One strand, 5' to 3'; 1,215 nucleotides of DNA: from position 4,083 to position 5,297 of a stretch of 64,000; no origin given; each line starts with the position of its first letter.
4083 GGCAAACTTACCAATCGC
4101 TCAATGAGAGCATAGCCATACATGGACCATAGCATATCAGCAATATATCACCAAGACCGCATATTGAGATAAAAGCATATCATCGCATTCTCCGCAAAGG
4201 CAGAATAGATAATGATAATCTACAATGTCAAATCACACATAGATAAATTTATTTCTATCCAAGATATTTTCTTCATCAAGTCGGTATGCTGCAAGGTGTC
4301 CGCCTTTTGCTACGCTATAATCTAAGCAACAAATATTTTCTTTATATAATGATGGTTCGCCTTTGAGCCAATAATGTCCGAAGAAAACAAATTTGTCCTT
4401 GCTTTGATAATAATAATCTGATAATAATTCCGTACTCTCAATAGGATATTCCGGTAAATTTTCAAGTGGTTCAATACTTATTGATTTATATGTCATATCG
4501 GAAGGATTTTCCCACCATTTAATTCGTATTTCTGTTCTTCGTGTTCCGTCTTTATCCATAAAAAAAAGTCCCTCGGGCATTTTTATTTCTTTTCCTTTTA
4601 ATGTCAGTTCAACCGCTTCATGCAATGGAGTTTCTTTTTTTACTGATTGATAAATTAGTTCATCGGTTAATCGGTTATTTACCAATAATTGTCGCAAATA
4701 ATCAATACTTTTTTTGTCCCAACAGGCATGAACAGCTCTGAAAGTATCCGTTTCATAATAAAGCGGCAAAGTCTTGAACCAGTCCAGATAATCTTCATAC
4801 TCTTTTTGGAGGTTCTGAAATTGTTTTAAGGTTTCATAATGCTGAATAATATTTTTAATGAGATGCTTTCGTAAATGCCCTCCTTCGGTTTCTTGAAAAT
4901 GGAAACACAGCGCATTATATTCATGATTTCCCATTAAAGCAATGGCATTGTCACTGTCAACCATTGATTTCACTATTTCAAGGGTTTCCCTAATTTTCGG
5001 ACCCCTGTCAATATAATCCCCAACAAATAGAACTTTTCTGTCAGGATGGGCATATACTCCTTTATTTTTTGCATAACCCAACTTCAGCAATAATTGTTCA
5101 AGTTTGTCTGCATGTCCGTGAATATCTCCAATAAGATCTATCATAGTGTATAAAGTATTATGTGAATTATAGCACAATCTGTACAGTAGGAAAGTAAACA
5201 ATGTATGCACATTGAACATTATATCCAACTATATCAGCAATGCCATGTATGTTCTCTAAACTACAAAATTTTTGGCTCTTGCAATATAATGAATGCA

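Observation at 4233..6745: YhcG/DUF1016 PDDEXK nuclease gene sits between two copies of the promoter and 5' end of a metallophosphoesterase gene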

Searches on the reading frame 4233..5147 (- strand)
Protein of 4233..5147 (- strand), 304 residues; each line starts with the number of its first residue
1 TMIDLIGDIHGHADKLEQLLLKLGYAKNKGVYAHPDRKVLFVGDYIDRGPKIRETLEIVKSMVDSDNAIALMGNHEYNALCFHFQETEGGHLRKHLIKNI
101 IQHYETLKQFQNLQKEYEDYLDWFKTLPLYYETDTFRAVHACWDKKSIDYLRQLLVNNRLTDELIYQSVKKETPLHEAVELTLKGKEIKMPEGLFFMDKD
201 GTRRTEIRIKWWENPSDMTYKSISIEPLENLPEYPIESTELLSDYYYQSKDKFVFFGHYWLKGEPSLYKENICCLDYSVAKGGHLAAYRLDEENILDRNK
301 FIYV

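Call 5: search_protein_families(library=pfam, proteins=[window:4233-5147:-], max_evalue=0.01)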
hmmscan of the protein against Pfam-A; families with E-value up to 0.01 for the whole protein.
window:4233-5147:- (304 aa): 1 family
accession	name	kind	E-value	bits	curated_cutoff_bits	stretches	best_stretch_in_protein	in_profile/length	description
PF00149.33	Metallophos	-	2.6e-14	54.5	21.5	1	3-158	3-130/191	Calcineurin-like phosphoesterase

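Call 6: find_encoding_contigs(protein=window:4233-5147:-, flank=8000, max_places=10)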
Protein window:4233-5147:- (304 aa): no gene with exactly this product is on record in the collection.

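Call 9: find_homologous_proteins(query=window:4233-5147:-)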
Query window:4233-5147:- (304 aa): 6614 proteins with E <= 0.001 among 8000 candidates; the best 120 are listed.
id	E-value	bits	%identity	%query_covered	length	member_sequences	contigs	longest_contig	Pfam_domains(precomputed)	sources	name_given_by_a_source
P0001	3.0e-202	689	98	100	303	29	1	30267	PF00149.34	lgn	-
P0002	9.2e-201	684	98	100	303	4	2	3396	PF00149.34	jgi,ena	-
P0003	2.9e-195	666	94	100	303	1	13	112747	PF00149.34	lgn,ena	-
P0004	7.6e-175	599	84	100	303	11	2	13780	PF00149.34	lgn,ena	-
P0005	6.4e-174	596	84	100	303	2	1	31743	PF00149.34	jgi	-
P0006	6.9e-174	595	84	99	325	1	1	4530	PF00149.34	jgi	-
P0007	9.9e-174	595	84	100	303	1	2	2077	PF00149.34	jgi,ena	jgi:hypothetical protein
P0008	1.5e-173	594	84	100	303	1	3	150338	PF00149.34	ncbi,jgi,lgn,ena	jgi:hypothetical protein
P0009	3.5e-173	593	83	100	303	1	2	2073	PF00149.34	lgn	-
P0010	3.5e-173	593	83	100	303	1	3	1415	PF00149.34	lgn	-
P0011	3.6e-173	593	84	100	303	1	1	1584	PF00149.34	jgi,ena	jgi:hypothetical protein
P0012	7.2e-173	592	83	100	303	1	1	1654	PF00149.34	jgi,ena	-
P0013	1.3e-172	591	83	100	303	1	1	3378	PF00149.34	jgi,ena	jgi:hypothetical protein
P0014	5.2e-172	589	83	100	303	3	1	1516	PF00149.34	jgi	-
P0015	6.2e-172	589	83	100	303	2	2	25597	PF00149.34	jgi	jgi:hypothetical protein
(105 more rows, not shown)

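Call 10: find_encoding_contigs(protein=P0003, flank=6000, max_places=4)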
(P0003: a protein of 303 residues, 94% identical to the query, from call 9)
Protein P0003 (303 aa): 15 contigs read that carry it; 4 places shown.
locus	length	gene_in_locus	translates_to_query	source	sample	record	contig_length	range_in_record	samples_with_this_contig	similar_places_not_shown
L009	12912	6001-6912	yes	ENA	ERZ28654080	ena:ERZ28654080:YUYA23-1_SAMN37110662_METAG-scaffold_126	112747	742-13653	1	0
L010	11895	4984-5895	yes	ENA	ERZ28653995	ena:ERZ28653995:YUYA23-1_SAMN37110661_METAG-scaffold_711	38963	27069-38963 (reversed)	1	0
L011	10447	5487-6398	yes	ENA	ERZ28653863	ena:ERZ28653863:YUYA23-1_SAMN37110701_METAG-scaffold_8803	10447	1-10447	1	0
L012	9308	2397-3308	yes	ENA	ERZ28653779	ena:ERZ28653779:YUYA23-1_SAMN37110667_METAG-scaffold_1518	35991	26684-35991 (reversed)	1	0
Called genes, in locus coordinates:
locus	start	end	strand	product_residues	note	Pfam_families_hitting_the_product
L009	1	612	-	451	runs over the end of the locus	?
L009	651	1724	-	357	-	PF01066:CDP-OH_P_transf, PF04608:PgpA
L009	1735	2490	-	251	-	PF00121:TIM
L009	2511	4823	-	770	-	PF09586:YfhO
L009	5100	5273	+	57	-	-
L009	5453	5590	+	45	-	PF17761:DUF1016_N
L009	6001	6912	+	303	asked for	PF00149:Metallophos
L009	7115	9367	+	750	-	PF17191:RecG_wedge (weak), PF00176:SNF2-rel_dom (weak), PF00270:DEAD, PF04851:ResIII, PF00271:Helicase_C, PF19833:RecG_dom3_C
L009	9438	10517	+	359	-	PF19300:BPD_transp_1_N, PF00528:BPD_transp_1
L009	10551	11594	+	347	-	PF04079:SMC_ScpB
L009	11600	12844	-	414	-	PF01547:SBP_bac_1, PF13416:SBP_bac_8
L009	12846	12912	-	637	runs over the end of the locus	PF03717:PBP_dimer, PF00905:Transpeptidase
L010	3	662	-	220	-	?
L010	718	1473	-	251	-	PF00121:TIM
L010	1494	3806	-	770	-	PF09586:YfhO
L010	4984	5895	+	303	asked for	PF00149:Metallophos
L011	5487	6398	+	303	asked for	PF00149:Metallophos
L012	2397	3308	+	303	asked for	PF00149:Metallophos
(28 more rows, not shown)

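Call 11: find_encoding_contigs(protein=P0008, flank=6000, max_places=3)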
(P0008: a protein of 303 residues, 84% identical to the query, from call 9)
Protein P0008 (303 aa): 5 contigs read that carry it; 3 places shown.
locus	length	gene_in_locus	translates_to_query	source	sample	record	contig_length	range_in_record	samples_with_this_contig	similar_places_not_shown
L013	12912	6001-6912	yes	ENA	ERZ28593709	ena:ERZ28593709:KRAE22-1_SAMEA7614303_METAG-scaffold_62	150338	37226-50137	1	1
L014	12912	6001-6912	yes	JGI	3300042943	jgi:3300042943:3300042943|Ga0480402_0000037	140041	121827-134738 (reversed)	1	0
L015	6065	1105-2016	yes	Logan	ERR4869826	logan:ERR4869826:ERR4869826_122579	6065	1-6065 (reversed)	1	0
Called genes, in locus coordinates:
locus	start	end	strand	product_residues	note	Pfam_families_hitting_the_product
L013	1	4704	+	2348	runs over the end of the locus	PF01483:P_proprotein (faint), PF18911:PKD_4 (faint), PF00801:PKD (faint), PF06832:BiPBP_C (faint), PF13585:CHU_C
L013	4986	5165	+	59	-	-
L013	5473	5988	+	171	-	PF07609:DUF1572, PF12867:DinB_2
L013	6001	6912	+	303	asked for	PF00149:Metallophos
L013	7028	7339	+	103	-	-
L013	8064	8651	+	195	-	-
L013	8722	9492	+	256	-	PF00561:Abhydrolase_1 (weak), PF12146:Hydrolase_4 (weak), PF12697:Abhydrolase_6, PF06821:Ser_hydrolase (faint)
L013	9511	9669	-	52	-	-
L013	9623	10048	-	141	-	PF08818:DUF1801 (faint)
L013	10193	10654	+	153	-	PF01797:Y1_Tnp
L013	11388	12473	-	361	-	-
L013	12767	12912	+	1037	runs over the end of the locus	PF25852:DUF6242_C (faint), PF02012:BNR (faint), PF14870:PSII_BNR (faint), PF13088:BNR_2 (faint), PF15902:Sortilin-Vps10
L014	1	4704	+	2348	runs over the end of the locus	PF01483:P_proprotein (faint), PF18911:PKD_4 (faint), PF00801:PKD (faint), PF06832:BiPBP_C (faint), PF13585:CHU_C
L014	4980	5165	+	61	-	-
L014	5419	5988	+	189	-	PF07609:DUF1572, PF12867:DinB_2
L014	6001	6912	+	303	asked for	PF00149:Metallophos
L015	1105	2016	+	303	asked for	PF00149:Metallophos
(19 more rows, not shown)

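Call 40: search_protein_families(library=padloc, proteins=[window:4233-5144:-], max_evalue=0.001)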
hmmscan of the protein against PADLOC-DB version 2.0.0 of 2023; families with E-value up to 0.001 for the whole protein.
window:4233-5144:- (303 aa): 0 families

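Call 41: find_encoding_contigs(protein=P0002, flank=8000, max_places=6)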
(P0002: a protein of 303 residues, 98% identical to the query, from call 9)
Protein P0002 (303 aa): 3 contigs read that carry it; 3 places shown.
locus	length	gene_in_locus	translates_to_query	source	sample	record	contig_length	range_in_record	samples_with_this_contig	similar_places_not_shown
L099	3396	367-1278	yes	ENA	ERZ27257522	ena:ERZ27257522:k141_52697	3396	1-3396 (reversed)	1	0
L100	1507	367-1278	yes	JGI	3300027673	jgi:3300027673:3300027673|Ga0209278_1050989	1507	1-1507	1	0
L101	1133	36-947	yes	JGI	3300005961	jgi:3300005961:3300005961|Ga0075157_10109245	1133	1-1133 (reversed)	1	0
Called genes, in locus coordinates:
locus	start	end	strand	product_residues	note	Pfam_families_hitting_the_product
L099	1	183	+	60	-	?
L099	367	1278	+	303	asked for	PF00149:Metallophos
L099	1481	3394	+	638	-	?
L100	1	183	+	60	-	?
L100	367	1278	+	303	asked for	PF00149:Metallophos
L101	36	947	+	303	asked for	PF00149:Metallophos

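Call 42: find_encoding_contigs(protein=P0001, flank=8000, max_places=6)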
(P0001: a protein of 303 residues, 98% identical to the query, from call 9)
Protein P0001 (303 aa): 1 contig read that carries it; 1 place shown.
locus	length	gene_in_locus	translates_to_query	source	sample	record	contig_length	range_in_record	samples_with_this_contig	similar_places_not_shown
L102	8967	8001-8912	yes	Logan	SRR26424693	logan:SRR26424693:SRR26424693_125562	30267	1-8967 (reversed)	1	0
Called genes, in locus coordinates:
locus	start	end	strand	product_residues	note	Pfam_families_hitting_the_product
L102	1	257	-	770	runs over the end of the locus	PF09586:YfhO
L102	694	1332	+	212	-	PF13532:2OG-FeII_Oxy_2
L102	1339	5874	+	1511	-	PF00270:DEAD, PF00271:Helicase_C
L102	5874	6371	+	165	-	-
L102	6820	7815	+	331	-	PF17761:DUF1016_N, PF06250:YhcG_C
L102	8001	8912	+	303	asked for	PF00149:Metallophos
